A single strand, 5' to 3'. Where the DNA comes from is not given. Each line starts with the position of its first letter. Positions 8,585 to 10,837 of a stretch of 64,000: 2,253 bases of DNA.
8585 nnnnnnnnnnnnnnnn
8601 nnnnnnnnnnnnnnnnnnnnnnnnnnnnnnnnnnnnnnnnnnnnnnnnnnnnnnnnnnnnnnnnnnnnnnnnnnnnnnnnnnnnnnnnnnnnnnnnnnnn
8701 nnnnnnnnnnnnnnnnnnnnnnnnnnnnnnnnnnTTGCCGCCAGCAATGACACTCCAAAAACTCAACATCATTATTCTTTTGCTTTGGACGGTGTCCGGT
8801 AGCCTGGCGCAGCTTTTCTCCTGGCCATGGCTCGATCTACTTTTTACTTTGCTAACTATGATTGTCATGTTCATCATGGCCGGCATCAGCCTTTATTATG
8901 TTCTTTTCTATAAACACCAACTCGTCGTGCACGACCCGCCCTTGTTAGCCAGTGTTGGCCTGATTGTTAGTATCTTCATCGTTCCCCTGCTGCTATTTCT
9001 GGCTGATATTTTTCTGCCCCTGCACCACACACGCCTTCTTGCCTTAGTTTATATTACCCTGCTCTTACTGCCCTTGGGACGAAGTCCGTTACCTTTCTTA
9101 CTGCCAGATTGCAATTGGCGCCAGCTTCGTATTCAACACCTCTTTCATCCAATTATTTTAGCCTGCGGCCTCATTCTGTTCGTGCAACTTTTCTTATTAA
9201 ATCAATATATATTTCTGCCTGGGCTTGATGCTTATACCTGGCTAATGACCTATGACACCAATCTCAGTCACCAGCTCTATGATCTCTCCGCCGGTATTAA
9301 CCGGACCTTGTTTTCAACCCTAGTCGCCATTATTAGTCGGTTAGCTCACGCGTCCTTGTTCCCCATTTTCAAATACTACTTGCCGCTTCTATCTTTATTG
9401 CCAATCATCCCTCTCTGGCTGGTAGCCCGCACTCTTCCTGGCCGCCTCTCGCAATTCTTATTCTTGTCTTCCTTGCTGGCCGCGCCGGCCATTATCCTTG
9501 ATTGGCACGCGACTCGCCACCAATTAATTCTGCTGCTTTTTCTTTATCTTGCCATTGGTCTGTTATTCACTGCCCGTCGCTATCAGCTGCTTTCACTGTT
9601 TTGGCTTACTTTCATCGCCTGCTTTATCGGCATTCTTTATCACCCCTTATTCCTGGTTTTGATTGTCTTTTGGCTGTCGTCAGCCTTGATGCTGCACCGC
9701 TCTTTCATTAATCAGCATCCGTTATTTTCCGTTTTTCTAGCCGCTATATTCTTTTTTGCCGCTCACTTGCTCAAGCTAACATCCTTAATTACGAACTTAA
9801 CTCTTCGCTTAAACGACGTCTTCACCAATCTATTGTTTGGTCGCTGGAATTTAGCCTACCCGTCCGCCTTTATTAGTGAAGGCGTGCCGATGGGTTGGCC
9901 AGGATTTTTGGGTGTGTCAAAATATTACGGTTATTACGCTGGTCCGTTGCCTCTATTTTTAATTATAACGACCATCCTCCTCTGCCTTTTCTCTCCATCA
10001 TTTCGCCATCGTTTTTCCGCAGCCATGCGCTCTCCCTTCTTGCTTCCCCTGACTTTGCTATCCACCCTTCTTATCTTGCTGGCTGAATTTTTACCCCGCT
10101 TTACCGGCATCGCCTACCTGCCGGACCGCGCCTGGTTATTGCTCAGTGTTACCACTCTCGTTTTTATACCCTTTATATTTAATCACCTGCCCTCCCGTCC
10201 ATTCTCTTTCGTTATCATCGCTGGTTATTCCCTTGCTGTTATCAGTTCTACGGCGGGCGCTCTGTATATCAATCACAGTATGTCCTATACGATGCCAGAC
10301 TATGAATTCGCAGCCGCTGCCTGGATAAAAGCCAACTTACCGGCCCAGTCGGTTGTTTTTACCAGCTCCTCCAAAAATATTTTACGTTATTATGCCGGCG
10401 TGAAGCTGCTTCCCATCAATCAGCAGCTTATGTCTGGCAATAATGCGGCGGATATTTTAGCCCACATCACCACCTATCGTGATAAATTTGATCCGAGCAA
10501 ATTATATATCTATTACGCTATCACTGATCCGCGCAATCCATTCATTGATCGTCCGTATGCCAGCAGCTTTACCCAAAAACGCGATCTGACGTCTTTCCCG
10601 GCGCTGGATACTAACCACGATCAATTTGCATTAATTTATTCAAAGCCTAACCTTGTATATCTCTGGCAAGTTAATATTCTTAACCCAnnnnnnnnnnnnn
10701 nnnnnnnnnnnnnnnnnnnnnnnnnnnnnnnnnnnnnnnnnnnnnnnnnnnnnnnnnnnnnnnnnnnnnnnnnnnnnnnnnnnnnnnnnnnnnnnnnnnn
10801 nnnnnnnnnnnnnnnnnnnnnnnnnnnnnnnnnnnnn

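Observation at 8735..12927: Tandem-duplicated giant polytopic membrane proteins of unrecognised family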

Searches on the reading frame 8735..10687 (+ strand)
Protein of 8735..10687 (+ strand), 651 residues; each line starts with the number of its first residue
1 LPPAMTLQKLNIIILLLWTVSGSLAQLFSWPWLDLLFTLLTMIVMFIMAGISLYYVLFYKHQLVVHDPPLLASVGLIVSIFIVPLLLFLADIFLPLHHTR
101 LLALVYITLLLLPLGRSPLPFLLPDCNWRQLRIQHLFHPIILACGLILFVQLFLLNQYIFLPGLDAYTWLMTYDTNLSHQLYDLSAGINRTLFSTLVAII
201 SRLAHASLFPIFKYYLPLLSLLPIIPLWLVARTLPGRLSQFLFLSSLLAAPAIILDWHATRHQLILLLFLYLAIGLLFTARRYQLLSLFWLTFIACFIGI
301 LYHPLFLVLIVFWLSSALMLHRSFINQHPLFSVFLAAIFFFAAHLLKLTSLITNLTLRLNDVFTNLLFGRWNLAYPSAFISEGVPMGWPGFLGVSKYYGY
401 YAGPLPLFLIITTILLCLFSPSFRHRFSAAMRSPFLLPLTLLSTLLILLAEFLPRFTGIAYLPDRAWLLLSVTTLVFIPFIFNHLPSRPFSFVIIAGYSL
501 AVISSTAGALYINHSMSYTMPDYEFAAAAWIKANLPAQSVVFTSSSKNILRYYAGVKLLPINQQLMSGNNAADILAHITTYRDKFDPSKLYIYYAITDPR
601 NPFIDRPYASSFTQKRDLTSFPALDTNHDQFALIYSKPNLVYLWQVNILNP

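Call 6: search_protein_families(library=pfam, proteins=[window:8735-10687:+], max_evalue=0.1)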
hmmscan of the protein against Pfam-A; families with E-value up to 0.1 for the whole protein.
window:8735-10687:+ (651 aa): 0 families

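Call 7: search_protein_families(library=ncbifam, proteins=[window:8735-10687:+], max_evalue=1)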
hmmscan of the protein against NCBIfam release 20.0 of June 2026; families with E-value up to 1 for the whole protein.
window:8735-10687:+ (651 aa): 0 families

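Call 23: search_protein_representatives(protein=window:8735-10687:+)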
Query: 651 residues. Proteins with E-value up to 0.001 (for the whole library): 259; up to 1e-10: 215; up to 1e-30: 91. The best 150 are listed.
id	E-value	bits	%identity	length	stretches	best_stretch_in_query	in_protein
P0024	0.0e+00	1399.0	100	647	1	5-651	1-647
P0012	3.0e-82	294.2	35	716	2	31-583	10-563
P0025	5.3e-82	293.4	32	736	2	11-581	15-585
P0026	3.6e-81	290.6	40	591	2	173-580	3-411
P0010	2.3e-78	281.3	36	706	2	41-577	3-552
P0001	1.4e-76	275.4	35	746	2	32-580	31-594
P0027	9.7e-76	272.7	35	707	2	33-578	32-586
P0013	1.9e-74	268.4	32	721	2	31-581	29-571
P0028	4.0e-74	267.3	35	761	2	14-579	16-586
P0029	1.3e-72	262.4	34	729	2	2-566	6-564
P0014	8.5e-72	259.7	32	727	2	17-565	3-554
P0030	4.0e-71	257.4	32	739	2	7-555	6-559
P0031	2.4e-70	254.9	34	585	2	136-591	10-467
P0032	4.6e-70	253.9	32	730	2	5-581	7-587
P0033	6.1e-68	246.9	33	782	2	41-561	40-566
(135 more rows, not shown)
